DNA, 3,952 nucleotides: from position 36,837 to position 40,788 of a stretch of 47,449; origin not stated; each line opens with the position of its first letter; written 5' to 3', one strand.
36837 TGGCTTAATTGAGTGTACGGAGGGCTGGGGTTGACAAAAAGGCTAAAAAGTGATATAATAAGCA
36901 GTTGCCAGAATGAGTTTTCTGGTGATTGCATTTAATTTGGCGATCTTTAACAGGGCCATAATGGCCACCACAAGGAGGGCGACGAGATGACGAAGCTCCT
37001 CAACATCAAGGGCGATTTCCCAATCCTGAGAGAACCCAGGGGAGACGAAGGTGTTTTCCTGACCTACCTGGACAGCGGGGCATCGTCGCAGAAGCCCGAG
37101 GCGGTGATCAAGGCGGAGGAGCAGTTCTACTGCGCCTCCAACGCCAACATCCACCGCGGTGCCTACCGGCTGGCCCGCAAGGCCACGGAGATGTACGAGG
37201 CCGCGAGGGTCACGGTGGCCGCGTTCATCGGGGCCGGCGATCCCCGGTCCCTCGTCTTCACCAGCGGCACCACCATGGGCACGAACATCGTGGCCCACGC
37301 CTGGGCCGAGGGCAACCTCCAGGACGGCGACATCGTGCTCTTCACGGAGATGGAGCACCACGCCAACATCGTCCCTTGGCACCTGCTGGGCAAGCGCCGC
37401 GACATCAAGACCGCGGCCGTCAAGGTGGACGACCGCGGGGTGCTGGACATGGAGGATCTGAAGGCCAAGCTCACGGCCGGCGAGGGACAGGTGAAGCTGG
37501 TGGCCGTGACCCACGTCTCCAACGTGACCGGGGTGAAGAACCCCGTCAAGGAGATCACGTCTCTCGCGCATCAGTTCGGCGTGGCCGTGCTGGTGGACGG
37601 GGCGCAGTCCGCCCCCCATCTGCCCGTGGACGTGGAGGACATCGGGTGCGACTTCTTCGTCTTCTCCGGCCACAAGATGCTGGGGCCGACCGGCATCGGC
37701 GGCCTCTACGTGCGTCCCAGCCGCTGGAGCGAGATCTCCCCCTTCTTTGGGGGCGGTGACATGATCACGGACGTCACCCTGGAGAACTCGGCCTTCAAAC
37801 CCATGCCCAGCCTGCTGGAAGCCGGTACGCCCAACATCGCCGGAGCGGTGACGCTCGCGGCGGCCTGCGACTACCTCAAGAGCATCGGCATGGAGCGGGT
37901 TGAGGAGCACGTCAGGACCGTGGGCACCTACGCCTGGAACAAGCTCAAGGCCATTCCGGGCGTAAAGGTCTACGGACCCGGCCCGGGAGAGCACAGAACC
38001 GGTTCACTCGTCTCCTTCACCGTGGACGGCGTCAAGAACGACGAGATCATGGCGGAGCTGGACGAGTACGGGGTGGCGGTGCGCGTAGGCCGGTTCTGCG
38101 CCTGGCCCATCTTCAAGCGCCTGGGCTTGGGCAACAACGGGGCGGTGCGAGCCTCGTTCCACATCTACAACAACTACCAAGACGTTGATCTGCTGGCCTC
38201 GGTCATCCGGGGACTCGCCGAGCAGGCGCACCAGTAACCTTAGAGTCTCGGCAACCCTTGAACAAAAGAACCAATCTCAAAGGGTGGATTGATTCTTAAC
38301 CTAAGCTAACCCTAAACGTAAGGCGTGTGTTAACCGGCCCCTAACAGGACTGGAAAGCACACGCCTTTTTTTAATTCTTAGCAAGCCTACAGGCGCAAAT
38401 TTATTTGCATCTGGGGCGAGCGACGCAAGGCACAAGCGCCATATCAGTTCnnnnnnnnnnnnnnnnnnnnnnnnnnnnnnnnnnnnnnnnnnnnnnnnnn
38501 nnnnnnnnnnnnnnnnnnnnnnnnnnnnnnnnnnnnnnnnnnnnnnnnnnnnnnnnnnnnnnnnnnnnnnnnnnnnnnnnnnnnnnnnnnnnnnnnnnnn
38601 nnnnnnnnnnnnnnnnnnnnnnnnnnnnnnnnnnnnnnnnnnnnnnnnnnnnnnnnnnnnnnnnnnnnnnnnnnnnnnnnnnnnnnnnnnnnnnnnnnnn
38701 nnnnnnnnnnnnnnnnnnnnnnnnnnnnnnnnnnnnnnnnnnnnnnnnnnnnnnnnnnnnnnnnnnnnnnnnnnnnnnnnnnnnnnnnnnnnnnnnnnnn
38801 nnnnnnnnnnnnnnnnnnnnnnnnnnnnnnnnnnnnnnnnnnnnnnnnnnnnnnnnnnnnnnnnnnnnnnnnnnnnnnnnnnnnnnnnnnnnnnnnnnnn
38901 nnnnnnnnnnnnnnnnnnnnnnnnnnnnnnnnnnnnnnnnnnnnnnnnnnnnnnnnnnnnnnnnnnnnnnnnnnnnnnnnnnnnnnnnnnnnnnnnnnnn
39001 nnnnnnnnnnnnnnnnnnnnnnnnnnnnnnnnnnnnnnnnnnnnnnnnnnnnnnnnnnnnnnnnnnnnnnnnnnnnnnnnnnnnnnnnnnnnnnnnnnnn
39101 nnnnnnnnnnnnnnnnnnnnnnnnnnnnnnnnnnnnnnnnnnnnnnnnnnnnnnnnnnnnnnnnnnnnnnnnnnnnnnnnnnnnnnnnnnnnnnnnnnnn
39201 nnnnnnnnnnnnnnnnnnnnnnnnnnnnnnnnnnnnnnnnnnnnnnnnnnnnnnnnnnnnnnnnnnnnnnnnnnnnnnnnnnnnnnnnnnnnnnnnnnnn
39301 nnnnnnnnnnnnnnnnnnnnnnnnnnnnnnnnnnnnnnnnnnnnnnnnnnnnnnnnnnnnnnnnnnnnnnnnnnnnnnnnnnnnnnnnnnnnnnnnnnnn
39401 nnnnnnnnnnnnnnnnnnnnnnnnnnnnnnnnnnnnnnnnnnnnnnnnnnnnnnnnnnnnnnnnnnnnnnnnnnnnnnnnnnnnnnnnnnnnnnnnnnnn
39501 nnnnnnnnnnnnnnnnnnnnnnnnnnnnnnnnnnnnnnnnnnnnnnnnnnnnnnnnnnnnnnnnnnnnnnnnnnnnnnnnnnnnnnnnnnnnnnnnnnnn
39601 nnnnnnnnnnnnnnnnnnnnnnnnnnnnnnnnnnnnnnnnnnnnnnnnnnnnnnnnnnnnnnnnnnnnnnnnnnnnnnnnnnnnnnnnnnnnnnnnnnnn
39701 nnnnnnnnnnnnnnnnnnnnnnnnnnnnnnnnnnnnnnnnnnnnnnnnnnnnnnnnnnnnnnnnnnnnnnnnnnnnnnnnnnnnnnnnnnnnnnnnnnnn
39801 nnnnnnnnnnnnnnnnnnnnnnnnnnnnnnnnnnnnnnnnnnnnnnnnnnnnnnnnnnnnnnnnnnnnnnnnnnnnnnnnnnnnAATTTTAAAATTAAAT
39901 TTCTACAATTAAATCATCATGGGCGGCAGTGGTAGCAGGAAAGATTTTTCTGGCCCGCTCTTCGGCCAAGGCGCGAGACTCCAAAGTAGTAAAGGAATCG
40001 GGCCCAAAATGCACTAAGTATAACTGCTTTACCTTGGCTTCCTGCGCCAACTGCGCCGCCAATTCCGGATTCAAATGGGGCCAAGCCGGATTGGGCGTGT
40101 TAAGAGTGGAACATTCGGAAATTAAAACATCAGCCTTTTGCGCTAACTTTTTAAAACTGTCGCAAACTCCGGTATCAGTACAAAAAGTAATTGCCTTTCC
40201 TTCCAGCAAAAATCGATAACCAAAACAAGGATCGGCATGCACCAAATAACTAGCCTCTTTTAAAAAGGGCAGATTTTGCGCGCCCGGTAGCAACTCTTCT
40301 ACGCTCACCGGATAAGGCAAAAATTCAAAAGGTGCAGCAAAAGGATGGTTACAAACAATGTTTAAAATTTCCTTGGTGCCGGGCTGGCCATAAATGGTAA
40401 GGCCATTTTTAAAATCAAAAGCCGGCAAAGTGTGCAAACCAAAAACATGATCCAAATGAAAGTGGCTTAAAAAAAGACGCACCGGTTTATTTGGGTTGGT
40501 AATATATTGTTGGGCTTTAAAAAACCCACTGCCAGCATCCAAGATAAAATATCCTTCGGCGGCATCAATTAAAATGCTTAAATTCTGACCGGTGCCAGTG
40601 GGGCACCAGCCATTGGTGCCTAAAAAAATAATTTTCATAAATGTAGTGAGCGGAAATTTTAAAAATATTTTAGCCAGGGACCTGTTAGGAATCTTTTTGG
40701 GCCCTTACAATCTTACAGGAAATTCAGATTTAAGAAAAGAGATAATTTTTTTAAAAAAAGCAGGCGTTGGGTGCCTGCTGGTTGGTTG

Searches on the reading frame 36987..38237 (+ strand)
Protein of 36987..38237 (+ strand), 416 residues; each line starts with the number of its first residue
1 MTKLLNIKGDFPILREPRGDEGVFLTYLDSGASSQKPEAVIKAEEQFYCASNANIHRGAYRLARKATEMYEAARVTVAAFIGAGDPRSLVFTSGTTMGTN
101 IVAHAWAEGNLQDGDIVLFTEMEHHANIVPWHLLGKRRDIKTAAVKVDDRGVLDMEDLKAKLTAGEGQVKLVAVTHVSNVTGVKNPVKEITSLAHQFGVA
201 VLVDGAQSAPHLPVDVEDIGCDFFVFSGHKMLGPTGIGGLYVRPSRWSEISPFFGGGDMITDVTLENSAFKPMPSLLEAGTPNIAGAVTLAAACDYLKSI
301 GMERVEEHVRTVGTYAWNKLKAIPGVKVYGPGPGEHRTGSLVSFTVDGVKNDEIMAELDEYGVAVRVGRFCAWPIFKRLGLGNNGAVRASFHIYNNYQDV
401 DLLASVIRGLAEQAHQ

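Call 23: search_protein_families(library=pfam, proteins=[window:36987-38237:+], max_evalue=0.01)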
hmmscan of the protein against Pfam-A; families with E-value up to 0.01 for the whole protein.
window:36987-38237:+ (416 aa): 4 families
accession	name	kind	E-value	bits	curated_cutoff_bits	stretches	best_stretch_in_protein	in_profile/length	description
PF00266.25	Aminotran_5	-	8.3e-124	413.7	21.5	1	26-403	1-371/371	Aminotransferase class-V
PF00155.27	Aminotran_1_2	-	4.4e-08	33.1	19.7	1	34-206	17-187/361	Aminotransferase class I and II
PF01212.27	Beta_elim_lyase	-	1.6e-05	24.8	27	1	112-240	69-208/288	Beta-eliminating lyase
PF01053.26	Cys_Met_Meta_PP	-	0.0007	18.7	27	1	56-233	40-201/381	Cys/Met metabolism PLP-dependent enzyme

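Call 24: search_protein_families(library=ncbifam, proteins=[window:36987-38237:+], max_evalue=0.00001)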
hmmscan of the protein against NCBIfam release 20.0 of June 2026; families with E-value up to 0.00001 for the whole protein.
window:36987-38237:+ (416 aa): 28 families (the best 25 are shown)
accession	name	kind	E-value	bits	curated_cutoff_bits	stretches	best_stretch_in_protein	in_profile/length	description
TIGR01979.1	sufS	subfamily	7.8e-143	476.1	475.1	1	6-408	2-396/403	SufS family cysteine desulfurase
NF041166.1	f2_encap_cargo1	exception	2.5e-140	469.5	800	1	6-409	229-622/623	family 2A encapsulin nanocompartment cargo protein cysteine desulfurase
NF006791.0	PRK09295.1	equivalog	2.8e-111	372.5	661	1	6-407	7-398/406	cysteine desulfurase SufS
NF008126.0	PRK10874.1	equivalog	1.1e-103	347.4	607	1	25-407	20-392/401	cysteine desulfurase CsdA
TIGR03392.1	FeS_syn_CsdA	equivalog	1.1e-99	334.3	493.6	1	10-407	9-389/398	cysteine desulfurase CsdA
TIGR01977.1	am_tr_V_EF2568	hypoth_equivalog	1.5e-71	241.4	377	1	26-408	1-374/376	cysteine desulfurase family protein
TIGR01976.1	am_tr_V_VC1184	hypoth_equivalog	2.6e-62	211.4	352.35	1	7-404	6-398/401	cysteine desulfurase-like protein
NF040779.1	Sec_lyase_SclA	exception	1.2e-58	198.9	525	1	27-406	2-372/378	selenocysteine lyase SclA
TIGR03402.1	FeS_nifS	equivalog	3.3e-44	151.2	530.75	1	27-410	2-369/379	cysteine desulfurase NifS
TIGR03235.1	DNA_S_dndA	equivalog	5.4e-34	118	480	1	27-372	1-325/353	cysteine desulfurase DndA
NF010611.0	PRK14012.1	equivalog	9.6e-34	117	548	1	27-371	8-330/406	IscS subfamily cysteine desulfurase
TIGR02006.1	IscS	equivalog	4.9e-33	114.7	643.2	1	27-368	6-323/402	IscS subfamily cysteine desulfurase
TIGR03403.1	nifS_epsilon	equivalog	5.6e-29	101.1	587.7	1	27-372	2-325/382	NifS family cysteine desulfurase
TIGR04343.1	egtE_PLP_lyase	equivalog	1e-28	100.2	400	1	26-329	15-296/370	ergothioneine biosynthesis PLP-dependent enzyme EgtE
NF002806.0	PRK02948.1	subfamily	5.1e-27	94.8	304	1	60-372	35-324/381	IscS subfamily cysteine desulfurase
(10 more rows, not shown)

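Call 63: search_solved_structures(query=window:36987-38237:+, max_evalue=1e-40)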
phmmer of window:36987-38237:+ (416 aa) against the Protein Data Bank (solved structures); distinct sequences matched with E-value up to 1e-40: 42.
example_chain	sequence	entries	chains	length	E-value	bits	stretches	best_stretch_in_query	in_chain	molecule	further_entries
8kg1_A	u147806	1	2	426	4.5e-105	355.2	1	7-412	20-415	cysteine desulfurase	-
5xt5_A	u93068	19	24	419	3.7e-102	345.6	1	5-408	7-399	Cysteine desulfurase SufS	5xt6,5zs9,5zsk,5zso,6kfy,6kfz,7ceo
5j8q_A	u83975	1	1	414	3.8e-102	345.5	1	5-408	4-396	Cysteine desulfurase SufS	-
4w91_A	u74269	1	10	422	4.6e-102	345.3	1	7-407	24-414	Aminotransferase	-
1t3i_A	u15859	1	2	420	1.4e-101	343.7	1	6-406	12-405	Probable cysteine desulfurase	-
7e6d_A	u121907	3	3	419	1.7e-101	343.4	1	5-408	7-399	Cysteine desulfurase SufS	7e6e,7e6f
7e6a_A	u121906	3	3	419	6.7e-101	341.4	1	5-408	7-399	Cysteine desulfurase SufS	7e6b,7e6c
7cer_A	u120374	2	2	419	9.1e-101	341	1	5-408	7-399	Cysteine desulfurase SufS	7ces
7ceq_A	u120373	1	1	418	9.1e-101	341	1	5-408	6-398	Cysteine desulfurase SufS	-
4q75_A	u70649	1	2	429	3.1e-100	339.2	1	7-403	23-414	Cysteine desulfurase 2, chloroplastic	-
8d8s_A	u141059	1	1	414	8.8e-100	337.7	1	9-408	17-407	Cysteine desulfurase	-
9ddd_A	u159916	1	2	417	5.7e-99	335.1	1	4-408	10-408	Probable cysteine desulfurase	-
8odq_B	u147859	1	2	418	5.7e-99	335.1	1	4-408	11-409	Cysteine desulfurase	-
4q76_A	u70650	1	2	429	7.8e-99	334.6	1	7-403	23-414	Cysteine desulfurase 2, chloroplastic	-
6mre_A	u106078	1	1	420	4.7e-97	328.8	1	6-407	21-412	Cysteine desulfurase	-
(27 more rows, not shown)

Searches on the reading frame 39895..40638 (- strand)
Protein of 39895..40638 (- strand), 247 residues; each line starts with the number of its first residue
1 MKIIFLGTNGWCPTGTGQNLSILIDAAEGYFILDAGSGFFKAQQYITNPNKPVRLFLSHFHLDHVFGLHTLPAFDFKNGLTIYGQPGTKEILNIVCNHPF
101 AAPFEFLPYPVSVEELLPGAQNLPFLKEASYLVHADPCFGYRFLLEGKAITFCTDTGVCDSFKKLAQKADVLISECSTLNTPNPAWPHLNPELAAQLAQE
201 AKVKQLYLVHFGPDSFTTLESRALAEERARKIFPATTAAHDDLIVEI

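Call 31: search_protein_families(library=pfam, proteins=[window:39895-40638:-], max_evalue=0.001)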
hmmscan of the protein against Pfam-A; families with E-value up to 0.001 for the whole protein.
window:39895-40638:- (247 aa): 2 families
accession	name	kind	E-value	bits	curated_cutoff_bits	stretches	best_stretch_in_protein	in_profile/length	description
PF12706.13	Lactamase_B_2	-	7.1e-18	65.4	27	1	32-211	4-200/200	Beta-lactamase superfamily domain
PF00753.33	Lactamase_B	-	5.7e-08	33.4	22.7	1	15-71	2-63/196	Metallo-beta-lactamase superfamily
